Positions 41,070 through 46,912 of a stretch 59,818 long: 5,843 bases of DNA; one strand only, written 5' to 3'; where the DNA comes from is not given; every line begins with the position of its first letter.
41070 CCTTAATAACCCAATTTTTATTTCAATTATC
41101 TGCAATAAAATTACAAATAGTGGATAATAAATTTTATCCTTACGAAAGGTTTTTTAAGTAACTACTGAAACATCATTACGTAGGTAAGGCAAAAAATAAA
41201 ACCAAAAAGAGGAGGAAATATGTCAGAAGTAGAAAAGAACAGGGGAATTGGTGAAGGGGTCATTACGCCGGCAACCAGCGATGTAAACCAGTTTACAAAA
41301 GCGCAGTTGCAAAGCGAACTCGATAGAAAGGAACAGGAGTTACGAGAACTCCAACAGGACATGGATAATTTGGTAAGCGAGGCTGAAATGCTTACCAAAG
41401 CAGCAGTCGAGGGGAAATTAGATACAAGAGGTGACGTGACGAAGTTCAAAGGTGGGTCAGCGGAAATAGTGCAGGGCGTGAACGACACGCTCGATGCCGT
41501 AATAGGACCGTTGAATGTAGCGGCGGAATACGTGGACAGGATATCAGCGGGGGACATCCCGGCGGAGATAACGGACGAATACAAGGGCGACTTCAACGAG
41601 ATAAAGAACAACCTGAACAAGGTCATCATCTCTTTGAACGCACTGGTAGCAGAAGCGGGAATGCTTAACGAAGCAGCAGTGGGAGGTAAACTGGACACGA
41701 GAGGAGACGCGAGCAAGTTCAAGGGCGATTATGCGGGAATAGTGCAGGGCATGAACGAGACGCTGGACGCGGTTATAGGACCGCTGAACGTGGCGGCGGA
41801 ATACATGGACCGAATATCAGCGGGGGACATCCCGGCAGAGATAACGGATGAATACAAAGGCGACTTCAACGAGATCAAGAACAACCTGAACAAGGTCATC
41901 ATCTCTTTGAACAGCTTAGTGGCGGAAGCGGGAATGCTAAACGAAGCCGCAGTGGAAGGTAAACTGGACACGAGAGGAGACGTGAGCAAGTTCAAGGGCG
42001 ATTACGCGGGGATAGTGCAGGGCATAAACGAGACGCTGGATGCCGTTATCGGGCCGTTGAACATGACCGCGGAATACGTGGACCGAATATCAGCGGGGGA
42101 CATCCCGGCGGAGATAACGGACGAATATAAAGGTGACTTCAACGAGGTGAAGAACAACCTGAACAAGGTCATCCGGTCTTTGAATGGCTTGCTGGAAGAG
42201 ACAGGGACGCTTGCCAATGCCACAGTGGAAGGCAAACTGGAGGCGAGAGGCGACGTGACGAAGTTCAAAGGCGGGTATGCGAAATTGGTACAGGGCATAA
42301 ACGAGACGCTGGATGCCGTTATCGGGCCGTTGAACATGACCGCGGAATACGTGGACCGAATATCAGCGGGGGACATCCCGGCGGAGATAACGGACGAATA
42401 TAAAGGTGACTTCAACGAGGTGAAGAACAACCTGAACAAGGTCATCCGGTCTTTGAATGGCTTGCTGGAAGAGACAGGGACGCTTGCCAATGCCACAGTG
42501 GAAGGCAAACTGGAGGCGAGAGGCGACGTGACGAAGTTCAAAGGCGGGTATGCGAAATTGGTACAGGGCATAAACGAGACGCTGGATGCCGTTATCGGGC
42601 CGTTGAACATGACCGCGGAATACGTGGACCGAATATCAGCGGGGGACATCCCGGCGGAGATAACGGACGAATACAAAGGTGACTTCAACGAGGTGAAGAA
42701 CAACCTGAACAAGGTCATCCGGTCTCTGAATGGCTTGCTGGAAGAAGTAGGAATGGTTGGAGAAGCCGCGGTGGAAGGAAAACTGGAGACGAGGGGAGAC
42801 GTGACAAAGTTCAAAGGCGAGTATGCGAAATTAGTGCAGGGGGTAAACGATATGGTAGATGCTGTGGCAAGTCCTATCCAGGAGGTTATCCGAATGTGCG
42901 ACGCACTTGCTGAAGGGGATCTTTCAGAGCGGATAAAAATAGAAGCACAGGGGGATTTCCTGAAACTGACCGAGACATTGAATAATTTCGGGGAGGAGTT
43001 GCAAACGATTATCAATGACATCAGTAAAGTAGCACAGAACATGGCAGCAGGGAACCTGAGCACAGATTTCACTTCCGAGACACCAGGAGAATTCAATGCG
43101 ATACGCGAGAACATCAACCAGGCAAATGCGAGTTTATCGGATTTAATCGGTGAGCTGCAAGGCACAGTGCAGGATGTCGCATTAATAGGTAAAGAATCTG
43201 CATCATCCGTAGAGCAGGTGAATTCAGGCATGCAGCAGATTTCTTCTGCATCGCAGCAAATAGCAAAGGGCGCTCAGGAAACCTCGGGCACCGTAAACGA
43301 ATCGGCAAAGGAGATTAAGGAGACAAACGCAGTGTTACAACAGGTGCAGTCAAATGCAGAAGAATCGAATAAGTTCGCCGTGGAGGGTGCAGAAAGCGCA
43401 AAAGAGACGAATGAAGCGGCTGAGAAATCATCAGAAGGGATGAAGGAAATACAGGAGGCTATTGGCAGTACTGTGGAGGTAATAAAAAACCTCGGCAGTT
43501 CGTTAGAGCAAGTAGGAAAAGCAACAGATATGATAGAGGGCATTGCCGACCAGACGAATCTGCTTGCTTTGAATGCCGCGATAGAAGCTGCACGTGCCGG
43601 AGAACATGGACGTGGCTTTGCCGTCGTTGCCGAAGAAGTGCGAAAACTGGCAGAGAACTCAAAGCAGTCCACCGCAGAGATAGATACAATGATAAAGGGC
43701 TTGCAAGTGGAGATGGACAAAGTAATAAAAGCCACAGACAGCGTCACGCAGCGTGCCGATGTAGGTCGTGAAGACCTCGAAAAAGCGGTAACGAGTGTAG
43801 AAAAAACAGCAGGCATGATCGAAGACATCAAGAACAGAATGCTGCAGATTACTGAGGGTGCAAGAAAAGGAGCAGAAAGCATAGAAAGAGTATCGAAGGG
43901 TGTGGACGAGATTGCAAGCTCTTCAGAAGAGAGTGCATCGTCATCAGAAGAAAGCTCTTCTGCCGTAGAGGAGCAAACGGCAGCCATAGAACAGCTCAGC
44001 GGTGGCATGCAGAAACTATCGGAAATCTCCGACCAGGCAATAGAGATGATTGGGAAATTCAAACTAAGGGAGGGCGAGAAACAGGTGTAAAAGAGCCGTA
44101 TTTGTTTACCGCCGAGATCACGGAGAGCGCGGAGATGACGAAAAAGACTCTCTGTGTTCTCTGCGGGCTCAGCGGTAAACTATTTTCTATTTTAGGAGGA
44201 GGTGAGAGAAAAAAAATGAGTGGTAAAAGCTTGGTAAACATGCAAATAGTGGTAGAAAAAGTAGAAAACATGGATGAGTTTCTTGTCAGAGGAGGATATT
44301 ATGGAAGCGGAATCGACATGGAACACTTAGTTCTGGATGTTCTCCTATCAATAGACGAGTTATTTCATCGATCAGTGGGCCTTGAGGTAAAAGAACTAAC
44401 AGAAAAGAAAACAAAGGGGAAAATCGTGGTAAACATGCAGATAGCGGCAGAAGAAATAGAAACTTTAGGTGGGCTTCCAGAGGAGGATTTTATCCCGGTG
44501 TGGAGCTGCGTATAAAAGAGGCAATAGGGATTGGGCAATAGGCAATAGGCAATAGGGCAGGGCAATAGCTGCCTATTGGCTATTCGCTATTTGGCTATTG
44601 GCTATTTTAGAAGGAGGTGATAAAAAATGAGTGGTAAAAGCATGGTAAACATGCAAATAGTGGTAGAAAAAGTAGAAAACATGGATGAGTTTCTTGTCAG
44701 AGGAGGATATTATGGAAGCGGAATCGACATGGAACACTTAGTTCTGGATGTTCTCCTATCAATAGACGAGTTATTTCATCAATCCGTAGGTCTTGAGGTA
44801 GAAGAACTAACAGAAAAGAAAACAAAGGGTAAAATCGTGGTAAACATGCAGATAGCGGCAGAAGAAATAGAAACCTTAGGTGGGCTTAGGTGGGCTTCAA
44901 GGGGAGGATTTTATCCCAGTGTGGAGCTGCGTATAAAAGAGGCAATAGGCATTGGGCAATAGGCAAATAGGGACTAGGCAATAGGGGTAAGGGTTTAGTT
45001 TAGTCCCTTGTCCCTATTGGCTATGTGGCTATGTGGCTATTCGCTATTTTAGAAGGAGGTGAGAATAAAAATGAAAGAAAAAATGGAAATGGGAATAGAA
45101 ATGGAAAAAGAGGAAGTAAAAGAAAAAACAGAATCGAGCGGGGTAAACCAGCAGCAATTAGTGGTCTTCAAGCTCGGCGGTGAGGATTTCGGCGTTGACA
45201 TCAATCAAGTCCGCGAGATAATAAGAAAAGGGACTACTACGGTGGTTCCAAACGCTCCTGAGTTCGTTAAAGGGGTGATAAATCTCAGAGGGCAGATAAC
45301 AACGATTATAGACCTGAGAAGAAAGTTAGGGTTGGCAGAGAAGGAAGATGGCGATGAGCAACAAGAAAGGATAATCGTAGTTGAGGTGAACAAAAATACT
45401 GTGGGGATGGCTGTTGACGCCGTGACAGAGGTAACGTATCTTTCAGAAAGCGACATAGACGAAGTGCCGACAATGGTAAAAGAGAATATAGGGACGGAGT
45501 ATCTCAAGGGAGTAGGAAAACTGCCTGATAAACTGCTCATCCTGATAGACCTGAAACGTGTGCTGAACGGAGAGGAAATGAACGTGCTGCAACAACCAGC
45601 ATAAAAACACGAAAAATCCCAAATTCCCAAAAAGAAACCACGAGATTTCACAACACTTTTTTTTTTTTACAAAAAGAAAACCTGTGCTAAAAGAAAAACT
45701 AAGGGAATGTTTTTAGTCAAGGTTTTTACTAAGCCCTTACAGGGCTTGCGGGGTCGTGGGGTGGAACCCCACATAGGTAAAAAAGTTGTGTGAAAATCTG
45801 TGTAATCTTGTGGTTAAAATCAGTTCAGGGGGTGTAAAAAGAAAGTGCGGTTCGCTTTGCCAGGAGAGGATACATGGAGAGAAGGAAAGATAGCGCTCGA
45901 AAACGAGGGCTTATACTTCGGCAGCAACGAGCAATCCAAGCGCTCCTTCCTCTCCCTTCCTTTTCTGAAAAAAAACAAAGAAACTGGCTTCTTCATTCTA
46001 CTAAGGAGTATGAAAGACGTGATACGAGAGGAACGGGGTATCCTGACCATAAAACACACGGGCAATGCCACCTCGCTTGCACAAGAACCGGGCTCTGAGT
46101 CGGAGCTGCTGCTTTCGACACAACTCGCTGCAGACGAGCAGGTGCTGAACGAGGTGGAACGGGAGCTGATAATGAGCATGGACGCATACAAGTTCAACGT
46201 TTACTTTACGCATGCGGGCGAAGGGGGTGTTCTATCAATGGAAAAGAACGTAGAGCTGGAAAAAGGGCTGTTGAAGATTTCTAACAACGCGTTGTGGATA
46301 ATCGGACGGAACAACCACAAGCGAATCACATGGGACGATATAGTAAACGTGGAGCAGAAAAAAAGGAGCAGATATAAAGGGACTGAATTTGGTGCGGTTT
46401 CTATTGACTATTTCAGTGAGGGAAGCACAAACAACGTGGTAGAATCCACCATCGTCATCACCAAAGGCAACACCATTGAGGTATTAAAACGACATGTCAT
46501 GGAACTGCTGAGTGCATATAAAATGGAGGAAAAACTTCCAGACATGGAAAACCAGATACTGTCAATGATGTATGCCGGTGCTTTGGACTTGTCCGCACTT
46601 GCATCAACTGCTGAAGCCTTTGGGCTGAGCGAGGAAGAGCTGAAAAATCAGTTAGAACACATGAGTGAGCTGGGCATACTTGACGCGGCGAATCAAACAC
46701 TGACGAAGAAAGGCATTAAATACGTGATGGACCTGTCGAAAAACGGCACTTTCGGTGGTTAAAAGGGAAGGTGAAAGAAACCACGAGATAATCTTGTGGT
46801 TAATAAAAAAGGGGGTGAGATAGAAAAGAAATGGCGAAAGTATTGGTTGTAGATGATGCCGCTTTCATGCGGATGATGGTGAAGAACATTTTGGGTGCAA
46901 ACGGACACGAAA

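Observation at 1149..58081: Gene-punctuating hairpin repeat family with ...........-type arms: about 30 copies in 60 kb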

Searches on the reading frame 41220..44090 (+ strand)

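Call 12: search_protein_families(library=pfam, proteins=[window:41220-44090:+])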
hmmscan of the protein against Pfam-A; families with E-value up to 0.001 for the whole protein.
window:41220-44090:+ (956 aa): 9 families
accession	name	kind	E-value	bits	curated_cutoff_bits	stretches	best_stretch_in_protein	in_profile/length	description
PF18947.5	HAMP_2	-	2.1e-176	572.6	24.3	7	166-231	1-66/67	HAMP domain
PF00015.26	MCPsignal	-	3e-39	135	34.6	1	731-900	5-170/172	Methyl-accepting chemotaxis protein (MCP) signalling domain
PF00672.30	HAMP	-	5.2e-29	100.8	25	1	549-595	6-52/53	HAMP domain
PF06103.16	DUF948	-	7.5e-07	29.7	37.2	0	625-682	28-85/89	Bacterial protein of unknown function (DUF948)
PF21927.1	McpB_HAMP_2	-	1.3e-06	28.7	27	0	528-548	29-49/49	Methyl-accepting chemotaxis protein McpB, second HAMP domain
PF18476.7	PIN_8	-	6.6e-06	26.7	26.1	0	295-371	36-110/227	PIN like domain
PF07889.17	DUF1664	-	8e-06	26.3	34.6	0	624-692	49-117/124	Protein of unknown function (DUF1664)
PF08059.18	SEP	-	2e-05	25.6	27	0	193-214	24-45/75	SEP domain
PF06013.18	WXG100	-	2.2e-05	25.1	27.3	0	621-702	5-84/86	Proteins of 100 residues with WXG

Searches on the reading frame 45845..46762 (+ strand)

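Call 16: search_protein_families(library=ncbifam, proteins=[window:45845-46762:+])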
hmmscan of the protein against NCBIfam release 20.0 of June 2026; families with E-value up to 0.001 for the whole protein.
window:45845-46762:+ (305 aa): 0 families

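Call 32: search_protein_families(library=pfam, max_evalue=0.01, proteins=[window:45845-46762:+])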
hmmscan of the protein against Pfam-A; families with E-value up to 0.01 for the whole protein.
window:45845-46762:+ (305 aa): 3 families
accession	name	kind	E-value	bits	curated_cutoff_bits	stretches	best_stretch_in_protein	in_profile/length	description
PF04283.17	CheF-arch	-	0.00022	21.5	25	0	122-218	120-212/218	Chemotaxis signal transduction system protein F from archaea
PF24409.1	wHTH-PRTase_assc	-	0.0051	17.3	27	1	241-297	3-58/83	wHTH-PRTase associated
PF25013.1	LRR_Zer-1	-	0.0065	17.1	27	0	207-296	20-108/137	Zer-1-like, Leucine-rich repeats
